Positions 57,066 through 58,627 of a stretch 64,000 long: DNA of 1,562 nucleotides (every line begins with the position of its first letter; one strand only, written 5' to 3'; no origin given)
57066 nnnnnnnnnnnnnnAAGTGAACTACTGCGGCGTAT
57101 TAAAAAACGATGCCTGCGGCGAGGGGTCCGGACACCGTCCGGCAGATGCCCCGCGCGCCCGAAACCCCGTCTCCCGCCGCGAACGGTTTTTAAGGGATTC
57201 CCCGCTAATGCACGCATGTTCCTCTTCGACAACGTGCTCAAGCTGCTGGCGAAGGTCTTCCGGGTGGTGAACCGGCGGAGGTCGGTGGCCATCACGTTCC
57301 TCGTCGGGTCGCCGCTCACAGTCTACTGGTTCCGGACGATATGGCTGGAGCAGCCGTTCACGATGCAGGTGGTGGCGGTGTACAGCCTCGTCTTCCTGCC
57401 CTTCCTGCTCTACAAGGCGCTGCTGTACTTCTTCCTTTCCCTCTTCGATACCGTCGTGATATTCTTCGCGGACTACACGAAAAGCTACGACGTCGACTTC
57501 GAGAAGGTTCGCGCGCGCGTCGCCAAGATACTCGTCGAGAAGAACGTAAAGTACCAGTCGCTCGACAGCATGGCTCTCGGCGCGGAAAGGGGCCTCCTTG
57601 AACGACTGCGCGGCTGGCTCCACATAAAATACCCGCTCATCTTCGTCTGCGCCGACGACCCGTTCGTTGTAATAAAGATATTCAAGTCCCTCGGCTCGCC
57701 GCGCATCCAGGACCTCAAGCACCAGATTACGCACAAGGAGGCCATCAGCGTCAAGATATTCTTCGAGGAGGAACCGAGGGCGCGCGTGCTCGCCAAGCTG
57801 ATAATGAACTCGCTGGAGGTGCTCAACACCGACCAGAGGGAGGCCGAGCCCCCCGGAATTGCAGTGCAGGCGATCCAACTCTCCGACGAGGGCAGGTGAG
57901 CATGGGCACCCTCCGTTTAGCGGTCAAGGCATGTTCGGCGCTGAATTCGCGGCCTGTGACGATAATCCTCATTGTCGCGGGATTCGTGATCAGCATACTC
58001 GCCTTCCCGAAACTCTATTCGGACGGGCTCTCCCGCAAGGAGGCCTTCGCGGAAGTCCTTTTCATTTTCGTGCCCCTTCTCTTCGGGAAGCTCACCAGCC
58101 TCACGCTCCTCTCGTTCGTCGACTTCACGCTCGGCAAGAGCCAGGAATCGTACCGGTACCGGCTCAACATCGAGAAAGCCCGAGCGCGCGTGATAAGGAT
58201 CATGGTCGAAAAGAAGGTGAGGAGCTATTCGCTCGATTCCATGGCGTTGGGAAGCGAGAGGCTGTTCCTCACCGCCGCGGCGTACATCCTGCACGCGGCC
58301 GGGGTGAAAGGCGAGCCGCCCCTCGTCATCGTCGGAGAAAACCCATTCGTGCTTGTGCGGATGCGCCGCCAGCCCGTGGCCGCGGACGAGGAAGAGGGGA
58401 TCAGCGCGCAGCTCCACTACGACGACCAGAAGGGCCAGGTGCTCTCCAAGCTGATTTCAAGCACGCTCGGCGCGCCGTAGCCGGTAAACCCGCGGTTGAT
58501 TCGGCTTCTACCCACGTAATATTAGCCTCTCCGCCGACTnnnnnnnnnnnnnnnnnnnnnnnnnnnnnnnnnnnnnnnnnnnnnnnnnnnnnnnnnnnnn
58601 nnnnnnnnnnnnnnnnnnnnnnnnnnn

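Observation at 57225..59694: Secretion-type ATPase preceded by two tandem paralogous small membrane proteins of an unrecognised family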

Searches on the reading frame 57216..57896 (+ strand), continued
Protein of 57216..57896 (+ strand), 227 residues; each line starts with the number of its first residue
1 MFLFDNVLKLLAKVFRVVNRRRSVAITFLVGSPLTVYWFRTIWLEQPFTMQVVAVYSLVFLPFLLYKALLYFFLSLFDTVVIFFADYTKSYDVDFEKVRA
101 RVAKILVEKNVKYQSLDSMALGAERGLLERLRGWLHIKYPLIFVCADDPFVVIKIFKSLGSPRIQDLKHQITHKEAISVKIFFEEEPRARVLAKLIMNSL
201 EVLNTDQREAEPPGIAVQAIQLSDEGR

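Call 79: fold_search(model_id=the predicted structure, library=pdb)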
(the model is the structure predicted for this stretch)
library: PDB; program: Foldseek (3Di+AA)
matches with E <= 10: 481; with E <= 0.001: 0
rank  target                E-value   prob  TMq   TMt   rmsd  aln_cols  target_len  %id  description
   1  1kfi_A                8.4e-02  0.20  0.22  0.11  10.8       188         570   14  Crystal Structure of the Exocytosis-Sensitive Phosphoprotein, pp63/Parafusin (phosphoglucomutase) from Paramecium (released 2002-01-16)
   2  4dbb                  2.1e-01  0.08  0.15  0.20  14.2       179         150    8  The PTB domain of Mint1 is autoinhibited by a helix in the C-terminal linker region (released 2012-03-07)
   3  3c6k_D                2.2e-01  0.60  0.29  0.20   5.5       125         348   10  Crystal structure of human spermine synthase in complex with spermidine and 5-methylthioadenosine (released 2008-02-19)
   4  7kzp_Q                2.2e-01  0.23  0.23  0.09  11.1       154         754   11  Structure of the human Fanconi anaemia Core complex (released 2021-03-10)
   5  5elt_B                2.3e-01  0.18  0.17  0.23  10.9       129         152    8  Structure of the QUA1-KH domain of T-STAR in complex with UAAU RNA (released 2016-01-13)
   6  4jvy_B                2.5e-01  0.14  0.18  0.21  14.2       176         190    8  Structure of the STAR (signal transduction and activation of RNA) domain of GLD-1 bound to RNA (released 2013-05-08)
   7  6izw_B                2.8e-01  0.14  0.20  0.27  12.2       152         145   16  Myxococcus xanthus MglA bound to GTP-gamma-S and MglB (released 2019-10-16)
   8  2l8o_MODEL_1_A        3.7e-01  0.12  0.25  0.34  10.8       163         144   13  Solution structure of Chr148 from Cytophaga hutchinsonii, Northeast Structural Genomics Consortium Target Chr1 (released 2011-03-02)
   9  7vba_K                4.2e-01  0.10  0.12  0.20  11.7        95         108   13  Structure of the pre state human RNA Polymerase I Elongation Complex (released 2022-02-16)
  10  9j3d_A                4.5e-01  0.06  0.18  0.11  29.8       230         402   11  Cryo-EM structure of TMexCD1-TOprJ1 (released 2025-08-13)
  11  3dxm_D                4.5e-01  0.04  0.12  0.10  18.6       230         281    9  Structure of Bos taurus Arp2/3 Complex with Bound Inhibitor CK0993548 (released 2009-07-28)
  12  3c6k_B                4.8e-01  0.35  0.28  0.20   8.8       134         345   10  Crystal structure of human spermine synthase in complex with spermidine and 5-methylthioadenosine (released 2008-02-19)
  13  9ix8_C                4.8e-01  0.10  0.21  0.13  13.1       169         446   16  Crystallization and structural characterization of phosphopentomutase from the hyperthermophilic archaeon Thermococcus (released 2024-12-18)
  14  6m1u                  4.8e-01  0.06  0.14  0.21  17.3       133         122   10  Crystal structure of the vertebrate conserved region (VCR) of human METTL16 (released 2020-04-01)
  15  2q0y                  5.1e-01  0.08  0.18  0.24  15.4       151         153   10  Crystal structure of GCN5-related N-acetyltransferase (YP_295895.1) from Ralstonia eutropha JMP134 at 1.80 A resolution (released 2007-06-05)
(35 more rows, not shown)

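Call 80: search_protein_families(library=pfam, proteins=[L001:11558-13978:+, L002:11610-13940:+, L005:11574-13952:+, L001:15480-15827:+, L002:15662-16084:+, L004:10357-10761:+], max_evalue=0.01)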
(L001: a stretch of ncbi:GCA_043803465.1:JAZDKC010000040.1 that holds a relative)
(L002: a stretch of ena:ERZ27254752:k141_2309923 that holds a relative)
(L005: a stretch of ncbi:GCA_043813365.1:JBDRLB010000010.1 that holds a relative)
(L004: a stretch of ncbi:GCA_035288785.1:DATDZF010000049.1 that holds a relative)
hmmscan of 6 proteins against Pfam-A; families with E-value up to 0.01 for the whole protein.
L001:11558-13978:+ (807 aa): 9 families
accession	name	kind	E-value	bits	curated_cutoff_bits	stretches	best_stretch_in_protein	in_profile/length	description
PF13620.12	CarboxypepD_reg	-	9.8e-06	26.3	32.3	1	680-736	14-73/82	Carboxypeptidase regulatory-like domain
PF23861.1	Ribophorin_II_2nd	-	3.6e-05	24.3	23.4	0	471-517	46-93/105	Ribophorin II second domain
PF11797.14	WxLIP_HBD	-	4.4e-05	23.9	28.9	0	401-430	101-130/138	WxL Interacting Protein, host binding domain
PF22544.2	HYDIN_VesB_CFA65-like_Ig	-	0.0001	22.9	25.5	0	255-319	19-88/100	HYDIN/CFA65/VesB-like, Ig-like domain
PF13715.12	CarbopepD_reg_2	-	0.00034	21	32.2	1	680-736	14-68/88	CarboxypepD_reg-like domain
PF20608.4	Phage_tube_C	-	0.00044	21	24.1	0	699-734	43-80/82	Phage tail tube protein C-terminal domain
PF10633.15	NPCBM_assoc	-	0.00082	19.9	24.4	0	80-111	45-76/78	NPCBM-associated, NEW3 domain of alpha-galactosidase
PF22067.2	Cep192_D3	-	0.0021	18.6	27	0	562-620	27-88/99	Cep192 domain 3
PF01835.25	MG2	-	0.0046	17.7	32.8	0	376-426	45-94/96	MG2 domain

L002:11610-13940:+ (777 aa): 4 families
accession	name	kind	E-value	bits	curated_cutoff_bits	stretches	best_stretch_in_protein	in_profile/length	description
PF22544.2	HYDIN_VesB_CFA65-like_Ig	-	3.3e-05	24.5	25.5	0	234-295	8-73/100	HYDIN/CFA65/VesB-like, Ig-like domain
PF22067.2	Cep192_D3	-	0.0014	19.2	27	0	545-608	21-87/99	Cep192 domain 3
PF00801.26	PKD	-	0.0034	17.8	23.5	0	87-114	53-80/80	PKD domain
PF19190.6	BACON_2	-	0.0051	17.1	25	0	455-502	36-83/94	Viral BACON domain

L005:11574-13952:+ (793 aa): 2 families
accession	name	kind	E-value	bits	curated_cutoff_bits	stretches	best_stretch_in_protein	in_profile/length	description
PF22067.2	Cep192_D3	-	0.00011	22.7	27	0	553-619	19-88/99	Cep192 domain 3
PF22544.2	HYDIN_VesB_CFA65-like_Ig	-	0.00087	19.9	25.5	0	261-306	25-74/100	HYDIN/CFA65/VesB-like, Ig-like domain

L001:15480-15827:+ (116 aa): 0 families

L002:15662-16084:+ (141 aa): 0 families

L004:10357-10761:+ (135 aa): 0 families

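Call 85: search_protein_families(library=padloc, proteins=[window:57216-57896:+], max_evalue=0.01)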
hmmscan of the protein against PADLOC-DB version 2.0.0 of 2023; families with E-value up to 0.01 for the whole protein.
window:57216-57896:+ (227 aa): 0 families

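Call 86: find_related_loci(query=A8, collection=viral_contigs, flank=5000)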
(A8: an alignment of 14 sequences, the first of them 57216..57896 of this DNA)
Query A8 (227 aa) in viral_contigs; peptide patterns used: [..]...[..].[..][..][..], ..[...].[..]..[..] (x = any residue, [..] = any of these).
171 stretches matched a pattern, but none encodes a relative of the query by tblastn (E <= 1e-3).

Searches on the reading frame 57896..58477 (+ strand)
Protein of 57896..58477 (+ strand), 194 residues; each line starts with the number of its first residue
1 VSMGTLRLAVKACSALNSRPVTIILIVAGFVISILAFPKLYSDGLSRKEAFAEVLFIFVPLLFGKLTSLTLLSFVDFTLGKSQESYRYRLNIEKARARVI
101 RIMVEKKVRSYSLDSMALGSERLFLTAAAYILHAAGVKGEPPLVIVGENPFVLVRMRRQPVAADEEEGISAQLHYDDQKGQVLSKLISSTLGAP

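Call 4: search_protein_families(library=pfam, proteins=[window:57896-58477:+], max_evalue=1)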
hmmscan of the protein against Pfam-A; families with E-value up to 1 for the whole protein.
window:57896-58477:+ (194 aa): 0 families

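Call 6: search_protein_families(library=ncbifam, proteins=[window:57896-58477:+], max_evalue=1)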
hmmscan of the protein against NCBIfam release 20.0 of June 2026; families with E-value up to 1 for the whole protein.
window:57896-58477:+ (194 aa): 0 families

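Call 9: search_protein_families(library=phrogs, proteins=[window:57896-58477:+], max_evalue=1)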
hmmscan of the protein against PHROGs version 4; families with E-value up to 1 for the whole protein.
window:57896-58477:+ (194 aa): 1 family
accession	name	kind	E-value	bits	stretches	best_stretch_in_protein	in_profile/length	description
phrog_33345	-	unknown function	0.082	14.5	1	18-68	6-51/63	-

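Call 85: search_protein_families(library=padloc, proteins=[window:57896-58477:+], max_evalue=0.01)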
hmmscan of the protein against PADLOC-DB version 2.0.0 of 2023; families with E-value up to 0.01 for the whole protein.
window:57896-58477:+ (194 aa): 0 families
